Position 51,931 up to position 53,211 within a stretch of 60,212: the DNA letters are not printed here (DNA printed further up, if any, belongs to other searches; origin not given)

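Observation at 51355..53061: Co-oriented LRR protein plus endonuclease-III-like HhH protein: a possible sensor/effector pair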

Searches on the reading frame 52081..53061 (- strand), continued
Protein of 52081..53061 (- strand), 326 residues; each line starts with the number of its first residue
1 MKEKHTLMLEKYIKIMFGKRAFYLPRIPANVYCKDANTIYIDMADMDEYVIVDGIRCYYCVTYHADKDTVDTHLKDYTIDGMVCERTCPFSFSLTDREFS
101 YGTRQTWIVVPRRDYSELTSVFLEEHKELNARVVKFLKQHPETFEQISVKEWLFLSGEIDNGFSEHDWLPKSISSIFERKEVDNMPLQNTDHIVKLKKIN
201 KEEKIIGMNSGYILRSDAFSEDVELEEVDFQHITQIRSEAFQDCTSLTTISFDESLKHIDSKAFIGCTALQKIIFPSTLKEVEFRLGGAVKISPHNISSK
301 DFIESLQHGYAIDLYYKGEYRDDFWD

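Call 85: fold_search(model_id=the predicted structure, library=pdb)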
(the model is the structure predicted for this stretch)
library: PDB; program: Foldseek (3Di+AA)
matches with E <= 10: 198; with E <= 0.001: 0
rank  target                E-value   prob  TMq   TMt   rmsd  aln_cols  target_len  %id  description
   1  6yfc_AA               4.1e-02  0.14  0.10  0.19  14.6       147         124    8  Virus-like particle of bacteriophage AVE019 (released 2020-09-02)
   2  2qux_B                5.7e-02  0.33  0.12  0.26  14.8       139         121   12  PP7 coat protein dimer in complex with RNA hairpin (released 2007-12-18)
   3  2qux_M                1.8e-01  0.21  0.12  0.27  14.3       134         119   10  PP7 coat protein dimer in complex with RNA hairpin (released 2007-12-18)
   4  2qux_K                5.4e-01  0.11  0.11  0.25  14.5       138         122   13  PP7 coat protein dimer in complex with RNA hairpin (released 2007-12-18)
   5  9e5c_4y               6.0e-01  0.06  0.09  0.06  14.5       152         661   11  Cryo-EM structure of 96 nm repeat of microtubule doublet from T. brucei flagellum (released 2025-03-12)
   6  6lgg_B                6.3e-01  0.30  0.13  0.08   6.1        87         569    8  Bombyx mori GH13 sucrose hydrolase mutant E322Q complexed with sucrose (released 2020-05-20)
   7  6lgf_B                6.7e-01  0.28  0.13  0.08   6.1        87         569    8  Bombyx mori GH13 sucrose hydrolase mutant D247N complexed with sucrose (released 2020-05-20)
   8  6lgb_B                8.4e-01  0.21  0.12  0.08   6.9        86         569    7  Bombyx mori GH13 sucrose hydrolase complexed with glucose (released 2020-05-20)
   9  6lga_A                8.9e-01  0.21  0.12  0.08   7.0        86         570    7  Bombyx mori GH13 sucrose hydrolase (released 2020-05-20)
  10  9has_AA               9.9e-01  0.06  0.10  0.21  12.5       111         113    8  pT=3 virus-like particle of ssRNA phage ESO003 coat protein (released 2024-11-13)
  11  3hlz_A                1.1e+00  0.02  0.10  0.11  20.2       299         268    9  Crystal structure of BT_1490 (NP_810393.1) from BACTEROIDES THETAIOTAOMICRON VPI-5482 at 1.50 A resolution (released 2009-06-16)
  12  6lgh_B                1.1e+00  0.21  0.13  0.08   6.0        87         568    8  Bombyx mori GH13 sucrose hydrolase mutant E322Q covalent intermediate (released 2020-05-20)
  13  8w5t_B                1.1e+00  0.03  0.09  0.19  15.0       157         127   12  Cryo-EM structure of Qb-Ab57 (released 2025-02-26)
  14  6lgg_A                1.2e+00  0.20  0.12  0.08   6.0        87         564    8  Bombyx mori GH13 sucrose hydrolase mutant E322Q complexed with sucrose (released 2020-05-20)
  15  6lgh_A                1.2e+00  0.20  0.13  0.08   6.0        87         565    8  Bombyx mori GH13 sucrose hydrolase mutant E322Q covalent intermediate (released 2020-05-20)
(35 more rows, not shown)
